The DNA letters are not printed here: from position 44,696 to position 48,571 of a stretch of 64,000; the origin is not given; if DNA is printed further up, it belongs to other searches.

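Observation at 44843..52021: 2392-aa highly acidic, N-terminally multi-TM-anchored giant protein of no recognisable family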

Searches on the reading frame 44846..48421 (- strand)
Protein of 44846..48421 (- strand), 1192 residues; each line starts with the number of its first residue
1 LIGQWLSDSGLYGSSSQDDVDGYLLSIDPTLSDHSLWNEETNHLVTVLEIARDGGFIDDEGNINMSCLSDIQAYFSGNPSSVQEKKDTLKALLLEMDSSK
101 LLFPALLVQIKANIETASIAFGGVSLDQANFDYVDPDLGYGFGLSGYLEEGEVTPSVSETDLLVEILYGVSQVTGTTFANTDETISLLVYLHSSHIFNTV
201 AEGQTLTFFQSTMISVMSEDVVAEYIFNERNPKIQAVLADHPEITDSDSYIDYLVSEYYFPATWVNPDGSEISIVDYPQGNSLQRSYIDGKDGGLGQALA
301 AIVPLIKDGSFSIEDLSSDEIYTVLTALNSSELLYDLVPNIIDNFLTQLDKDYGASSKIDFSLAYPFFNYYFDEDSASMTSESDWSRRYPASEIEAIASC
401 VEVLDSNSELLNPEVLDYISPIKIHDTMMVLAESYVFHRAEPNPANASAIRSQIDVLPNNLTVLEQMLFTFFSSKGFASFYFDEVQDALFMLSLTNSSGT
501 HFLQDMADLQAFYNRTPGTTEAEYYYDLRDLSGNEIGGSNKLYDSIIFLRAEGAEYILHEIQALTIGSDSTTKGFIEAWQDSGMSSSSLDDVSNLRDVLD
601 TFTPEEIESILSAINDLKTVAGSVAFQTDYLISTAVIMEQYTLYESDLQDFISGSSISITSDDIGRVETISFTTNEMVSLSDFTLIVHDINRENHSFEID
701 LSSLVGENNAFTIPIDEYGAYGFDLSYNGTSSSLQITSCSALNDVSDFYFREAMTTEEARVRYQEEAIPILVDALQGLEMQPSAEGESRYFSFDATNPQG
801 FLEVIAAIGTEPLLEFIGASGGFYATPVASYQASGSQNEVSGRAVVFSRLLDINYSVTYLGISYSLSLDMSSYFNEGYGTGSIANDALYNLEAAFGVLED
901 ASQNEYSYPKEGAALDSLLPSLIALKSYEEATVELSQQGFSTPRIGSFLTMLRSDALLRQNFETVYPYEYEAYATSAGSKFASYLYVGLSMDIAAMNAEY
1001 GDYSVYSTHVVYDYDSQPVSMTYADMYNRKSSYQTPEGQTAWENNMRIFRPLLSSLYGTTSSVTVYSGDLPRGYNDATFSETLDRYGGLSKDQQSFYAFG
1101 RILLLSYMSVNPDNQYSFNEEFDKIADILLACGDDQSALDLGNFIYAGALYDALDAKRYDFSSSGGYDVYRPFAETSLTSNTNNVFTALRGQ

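Call 57: predict_structure(alignment_id=A4)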
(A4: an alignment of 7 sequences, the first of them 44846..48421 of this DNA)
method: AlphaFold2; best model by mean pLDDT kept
length: 1192 residues; sequences in the alignment: 7
mean_pLDDT: 57.6   pTM: 0.50
mean pLDDT of the five models: 57.6, 56.6, 56.2, 50.8, 50.7
residues with pLDDT >= 90: 3; 70-90: 375; 50-70: 334; < 50: 480
segments of 3 or more residues with pLDDT < 50: 122-125, 141-153, 443-458, 484-506, 508-510, 512-531, 587-595, 679-694, 717-723, 748-754, 782-788, 795-801, 820-822, 824-841, 855-865, 870-906, 920-927, 939-1124, 1126-1192
pLDDT, mean of each block of 10 residues (from residue 1): 67 60 56 69 84 76 71 83 89 82 73 63 52 59 41 61 84 59 82 80 75 76 75 87 85 86 80 76 84 76 61 70 86 86 78 66 80 73 83 83 73 62 82 80 41 41 77 63 49 42 47 45 37 56 69 75 79 78 56 49 75 80 65 58 61 57 59 62 44 50 52 56 52 62 57 53 70 64 50 49 51 54 43 37 54 49 48 37 40 41 42 49 49 50 40 37 33 32 31 31 27 25 31 33 34 34 30 33 39 40 38 39 49 46 38 35 36 35 32 29
secondary structure, 60 per line:
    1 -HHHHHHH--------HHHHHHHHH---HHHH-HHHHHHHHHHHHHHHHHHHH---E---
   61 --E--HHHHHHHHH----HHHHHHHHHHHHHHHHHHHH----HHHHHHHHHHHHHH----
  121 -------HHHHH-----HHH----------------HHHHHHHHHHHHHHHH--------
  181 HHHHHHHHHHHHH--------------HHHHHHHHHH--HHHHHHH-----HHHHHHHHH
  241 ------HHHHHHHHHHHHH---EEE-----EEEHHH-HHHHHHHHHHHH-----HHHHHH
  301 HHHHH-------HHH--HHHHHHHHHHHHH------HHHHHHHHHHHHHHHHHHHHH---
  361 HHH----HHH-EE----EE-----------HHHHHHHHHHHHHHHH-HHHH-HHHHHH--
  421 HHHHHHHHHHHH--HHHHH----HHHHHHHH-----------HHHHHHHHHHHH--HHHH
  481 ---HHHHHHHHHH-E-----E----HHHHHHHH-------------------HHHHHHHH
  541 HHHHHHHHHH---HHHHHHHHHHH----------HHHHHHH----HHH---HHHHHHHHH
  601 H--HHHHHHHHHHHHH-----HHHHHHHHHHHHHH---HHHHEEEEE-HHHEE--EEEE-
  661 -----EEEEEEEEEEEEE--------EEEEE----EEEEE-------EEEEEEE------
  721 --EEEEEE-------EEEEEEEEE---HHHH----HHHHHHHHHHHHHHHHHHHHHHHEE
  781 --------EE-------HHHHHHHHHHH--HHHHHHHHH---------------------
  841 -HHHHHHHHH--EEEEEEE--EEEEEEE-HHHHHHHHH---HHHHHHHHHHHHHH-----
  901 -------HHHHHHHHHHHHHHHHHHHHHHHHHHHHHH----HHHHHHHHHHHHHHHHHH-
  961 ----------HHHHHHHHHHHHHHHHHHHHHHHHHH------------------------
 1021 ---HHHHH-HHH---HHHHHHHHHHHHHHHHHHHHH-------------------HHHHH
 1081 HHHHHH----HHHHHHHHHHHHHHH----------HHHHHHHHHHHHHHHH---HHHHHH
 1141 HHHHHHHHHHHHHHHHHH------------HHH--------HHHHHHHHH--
elements in order (helices of 4 or more, strands of 3 or more residues): H2-8 H17-25 H29-32 H34-53 H66-74 H79-98 H103-116 H128-132 H157-172 H181-193 H208-217 H220-226 H232-240 H247-259 E263-265 E271-273 H278-289 H295-305 H318-330 H337-357 H391-406 H408-411 H413-418 H421-432 H435-439 H444-451 H463-474 H477-480 H484-493 H506-513 H533-550 H554-564 H575-581 H592-601 H604-616 H622-635 H639-642 E643-647 E656-659 E666-678 E687-691 E696-700 E708-714 E723-728 E736-744 H748-751 H756-778 H798-808 H811-819 H842-850 E853-859 E862-868 H870-878 H882-895 H908-937 H942-959 H971-996 H1024-1028 H1036-1056 H1076-1086 H1091-1105 H1116-1131 H1135-1158 H1182-1190

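Call 67: fold_search(model_id=the predicted structure, library=pdb)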
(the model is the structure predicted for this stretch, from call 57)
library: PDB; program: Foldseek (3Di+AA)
matches with E <= 10: 244; with E <= 0.001: 0
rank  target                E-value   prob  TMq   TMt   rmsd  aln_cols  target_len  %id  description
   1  2qj0                  1.2e-01  0.15  0.11  0.13  23.4       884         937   12  Structure of the yeast U-box-containing ubiquitin ligase Ufd2p (released 2007-09-18)
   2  5yu6_C                1.3e-01  0.13  0.09  0.10  23.6       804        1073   12  CRYSTAL STRUCTURE OF EXPORTIN-5:RANGTP COMPLEX (released 2018-08-29)
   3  8or3_C                1.5e-01  0.09  0.09  0.09  38.3      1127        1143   10  CAND1-CUL1-RBX1-SKP1-SKP2-DCNL1 (released 2023-06-28)
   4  4a0c_B                2.6e-01  0.07  0.07  0.07  25.9       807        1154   11  Structure of the CAND1-CUL4B-RBX1 complex (released 2011-11-30)
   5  8uxh_A                3.6e-01  0.06  0.09  0.04  44.0      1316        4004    9  Structure of PKA phosphorylated human RyR2-R420W in the primed state in the presence of calcium (released 2023-11-22)
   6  8fl2_NU               3.8e-01  0.08  0.10  0.13  28.1      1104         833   11  Human nuclear pre-60S ribosomal subunit (State I1) (released 2023-07-12)
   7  2qiz                  3.8e-01  0.07  0.08  0.09  24.2       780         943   10  Structure of the yeast U-box-containing ubiquitin ligase Ufd2p (released 2007-09-18)
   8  9hxw_A                3.8e-01  0.07  0.11  0.06  28.6      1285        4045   10  Cryo-EM structure of the human UBR4/KCMF1/CALM1 complex (composite map) (released 2025-12-10)
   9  8a5y_C                4.1e-01  0.04  0.07  0.07  36.4       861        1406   10  S. cerevisiae apo unphosphorylated APC/C. (released 2022-08-31)
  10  7wb4_A                4.3e-01  0.06  0.09  0.07  32.6      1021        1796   10  Cryo-EM structure of the NR subunit from X. laevis NPC (released 2022-03-02)
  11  5yu7                  4.7e-01  0.10  0.10  0.11  23.9       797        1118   11  CRYSTAL STRUCTURE OF EXPORTIN-5 (released 2018-08-29)
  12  9qwp_B                5.6e-01  0.07  0.10  0.09  20.7       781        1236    8  Structure of the human RalGAP2 complex (released 2025-07-16)
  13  3w3w_A                5.8e-01  0.06  0.09  0.10  34.5      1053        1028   10  Crystal structure of Kap121p bound to Ste12p (released 2013-04-10)
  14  5ife_C                6.1e-01  0.07  0.10  0.13  37.8      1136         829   10  Crystal structure of the human SF3b core complex (released 2016-10-26)
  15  7z88_A                6.7e-01  0.08  0.10  0.05  24.6       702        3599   12  DNA-PK in the intermediate state (released 2023-01-18)
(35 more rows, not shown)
